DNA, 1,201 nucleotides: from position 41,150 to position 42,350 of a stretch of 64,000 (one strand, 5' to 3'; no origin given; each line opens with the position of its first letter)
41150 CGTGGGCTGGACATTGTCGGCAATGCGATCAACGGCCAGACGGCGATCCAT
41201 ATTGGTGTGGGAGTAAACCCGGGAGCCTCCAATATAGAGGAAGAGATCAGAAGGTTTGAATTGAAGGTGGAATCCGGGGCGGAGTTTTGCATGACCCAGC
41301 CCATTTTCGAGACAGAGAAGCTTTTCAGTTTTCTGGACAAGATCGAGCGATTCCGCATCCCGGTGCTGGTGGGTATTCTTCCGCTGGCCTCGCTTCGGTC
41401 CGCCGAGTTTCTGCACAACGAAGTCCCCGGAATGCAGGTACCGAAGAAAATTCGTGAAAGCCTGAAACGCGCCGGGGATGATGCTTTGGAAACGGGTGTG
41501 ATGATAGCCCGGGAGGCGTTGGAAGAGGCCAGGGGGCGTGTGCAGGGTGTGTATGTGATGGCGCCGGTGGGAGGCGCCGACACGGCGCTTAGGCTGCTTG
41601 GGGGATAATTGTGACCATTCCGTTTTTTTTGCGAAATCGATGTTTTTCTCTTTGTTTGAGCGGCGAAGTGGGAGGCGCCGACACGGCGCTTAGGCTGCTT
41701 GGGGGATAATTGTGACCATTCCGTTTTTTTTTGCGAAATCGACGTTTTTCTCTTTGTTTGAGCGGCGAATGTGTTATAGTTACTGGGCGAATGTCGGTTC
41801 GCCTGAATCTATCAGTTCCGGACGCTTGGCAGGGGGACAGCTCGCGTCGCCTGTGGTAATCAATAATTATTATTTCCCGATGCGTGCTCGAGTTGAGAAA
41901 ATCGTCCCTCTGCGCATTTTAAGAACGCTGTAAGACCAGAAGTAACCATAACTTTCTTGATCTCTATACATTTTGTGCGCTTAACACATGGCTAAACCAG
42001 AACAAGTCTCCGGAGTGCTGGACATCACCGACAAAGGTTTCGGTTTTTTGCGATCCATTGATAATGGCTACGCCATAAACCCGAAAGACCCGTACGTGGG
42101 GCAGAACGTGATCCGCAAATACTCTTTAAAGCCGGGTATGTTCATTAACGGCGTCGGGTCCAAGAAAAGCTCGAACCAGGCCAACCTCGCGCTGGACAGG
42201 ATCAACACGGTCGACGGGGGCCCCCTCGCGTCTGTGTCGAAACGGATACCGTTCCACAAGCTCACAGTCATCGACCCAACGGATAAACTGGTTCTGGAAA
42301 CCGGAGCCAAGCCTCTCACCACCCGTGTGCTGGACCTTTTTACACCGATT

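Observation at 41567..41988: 101-bp tandem duplication straddling the 3' end of the metF-fusion gene within the long rho leader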

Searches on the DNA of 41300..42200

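Call 6: search_rna_families(source=window, start=41300, end=42200, threshold=evalue, max_evalue=10)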
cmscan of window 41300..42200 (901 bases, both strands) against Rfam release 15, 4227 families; matches with E-value up to 10: 2.
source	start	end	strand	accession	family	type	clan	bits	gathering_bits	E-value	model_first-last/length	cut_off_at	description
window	41672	41767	+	RF02412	snoR144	Gene; snRNA; snoRNA; HACA-box;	-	19.6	100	0.46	1-145/145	no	Small nucleolar RNA snoR144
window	41399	41468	+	RF02091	DAOA-AS1_2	Gene; lncRNA;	-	9.9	43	7.6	126-205/205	no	DAOA antisense RNA 1 conserved region 2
